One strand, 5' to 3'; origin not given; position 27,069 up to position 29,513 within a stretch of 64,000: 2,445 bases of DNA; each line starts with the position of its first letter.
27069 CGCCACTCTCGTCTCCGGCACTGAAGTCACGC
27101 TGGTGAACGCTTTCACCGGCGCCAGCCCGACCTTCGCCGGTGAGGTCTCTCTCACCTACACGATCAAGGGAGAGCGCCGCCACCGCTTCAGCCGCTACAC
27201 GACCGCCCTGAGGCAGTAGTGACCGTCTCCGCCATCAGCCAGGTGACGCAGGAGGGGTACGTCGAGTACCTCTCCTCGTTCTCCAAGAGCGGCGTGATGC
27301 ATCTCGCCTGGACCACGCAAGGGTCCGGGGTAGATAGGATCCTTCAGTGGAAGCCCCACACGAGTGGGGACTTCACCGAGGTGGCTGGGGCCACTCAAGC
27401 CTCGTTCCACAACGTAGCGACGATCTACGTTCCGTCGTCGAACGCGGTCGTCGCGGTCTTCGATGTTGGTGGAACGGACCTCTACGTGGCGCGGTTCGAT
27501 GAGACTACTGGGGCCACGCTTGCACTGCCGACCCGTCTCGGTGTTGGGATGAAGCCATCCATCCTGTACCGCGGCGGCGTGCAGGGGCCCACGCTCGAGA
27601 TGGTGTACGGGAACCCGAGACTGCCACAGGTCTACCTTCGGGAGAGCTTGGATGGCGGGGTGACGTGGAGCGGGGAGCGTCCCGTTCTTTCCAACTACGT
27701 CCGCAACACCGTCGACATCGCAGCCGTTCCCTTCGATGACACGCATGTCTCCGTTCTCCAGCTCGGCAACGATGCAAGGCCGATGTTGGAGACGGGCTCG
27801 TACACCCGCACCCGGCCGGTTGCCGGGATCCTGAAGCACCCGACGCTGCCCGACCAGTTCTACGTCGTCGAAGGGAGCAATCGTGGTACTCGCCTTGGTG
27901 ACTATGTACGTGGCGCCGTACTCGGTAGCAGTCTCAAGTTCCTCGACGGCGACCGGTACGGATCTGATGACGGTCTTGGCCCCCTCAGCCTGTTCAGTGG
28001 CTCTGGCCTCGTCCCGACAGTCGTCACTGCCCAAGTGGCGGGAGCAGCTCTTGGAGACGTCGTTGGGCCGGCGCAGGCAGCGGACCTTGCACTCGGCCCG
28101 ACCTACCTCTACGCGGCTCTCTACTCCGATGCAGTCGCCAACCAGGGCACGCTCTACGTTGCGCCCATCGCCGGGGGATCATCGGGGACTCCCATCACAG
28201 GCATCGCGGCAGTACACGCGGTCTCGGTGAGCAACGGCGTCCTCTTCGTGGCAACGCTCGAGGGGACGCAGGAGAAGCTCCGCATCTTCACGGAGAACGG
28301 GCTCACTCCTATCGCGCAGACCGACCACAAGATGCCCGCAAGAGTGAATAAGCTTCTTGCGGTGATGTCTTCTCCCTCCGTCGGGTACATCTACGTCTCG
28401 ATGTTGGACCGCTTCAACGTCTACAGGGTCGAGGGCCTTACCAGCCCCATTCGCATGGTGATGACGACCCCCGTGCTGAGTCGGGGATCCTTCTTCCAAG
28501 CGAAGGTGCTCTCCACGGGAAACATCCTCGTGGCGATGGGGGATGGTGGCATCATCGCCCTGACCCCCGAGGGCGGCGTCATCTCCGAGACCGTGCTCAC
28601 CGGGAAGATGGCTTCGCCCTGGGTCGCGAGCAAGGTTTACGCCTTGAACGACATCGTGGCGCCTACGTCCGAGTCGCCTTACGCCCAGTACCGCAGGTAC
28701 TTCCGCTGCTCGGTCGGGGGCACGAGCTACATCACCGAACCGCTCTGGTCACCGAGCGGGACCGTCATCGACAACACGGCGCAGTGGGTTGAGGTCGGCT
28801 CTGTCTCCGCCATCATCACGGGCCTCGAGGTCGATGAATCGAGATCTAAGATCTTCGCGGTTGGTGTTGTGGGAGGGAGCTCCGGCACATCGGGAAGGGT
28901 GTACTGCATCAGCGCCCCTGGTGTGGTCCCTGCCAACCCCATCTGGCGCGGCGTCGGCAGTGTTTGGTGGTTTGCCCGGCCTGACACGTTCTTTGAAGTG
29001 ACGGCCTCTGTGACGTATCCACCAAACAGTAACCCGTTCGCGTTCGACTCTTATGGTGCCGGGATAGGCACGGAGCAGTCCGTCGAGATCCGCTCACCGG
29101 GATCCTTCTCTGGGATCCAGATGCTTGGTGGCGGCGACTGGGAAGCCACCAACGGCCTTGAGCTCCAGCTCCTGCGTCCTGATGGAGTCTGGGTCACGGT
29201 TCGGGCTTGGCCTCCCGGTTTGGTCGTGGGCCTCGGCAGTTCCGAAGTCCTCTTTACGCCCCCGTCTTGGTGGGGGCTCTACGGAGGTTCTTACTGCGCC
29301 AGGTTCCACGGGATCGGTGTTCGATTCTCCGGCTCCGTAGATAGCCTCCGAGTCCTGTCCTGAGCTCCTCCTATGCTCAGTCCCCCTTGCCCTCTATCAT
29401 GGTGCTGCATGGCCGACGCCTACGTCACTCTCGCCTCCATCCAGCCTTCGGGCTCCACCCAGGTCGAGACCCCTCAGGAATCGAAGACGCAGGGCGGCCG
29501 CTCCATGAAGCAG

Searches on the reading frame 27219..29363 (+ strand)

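Call 14: search_protein_families(library=pfam, max_evalue=0.001, proteins=[window:27219-29363:+])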
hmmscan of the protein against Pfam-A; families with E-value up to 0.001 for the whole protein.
window:27219-29363:+ (714 aa): 0 families

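Call 47: search_protein_families(library=phrogs, max_evalue=0.00001, proteins=[window:27219-29363:+])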
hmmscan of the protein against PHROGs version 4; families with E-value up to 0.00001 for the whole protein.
window:27219-29363:+ (714 aa): 1 family
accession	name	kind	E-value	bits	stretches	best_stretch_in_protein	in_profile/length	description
phrog_20658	-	head and packaging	2.2e-07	31.8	1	461-525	128-189/211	head decoration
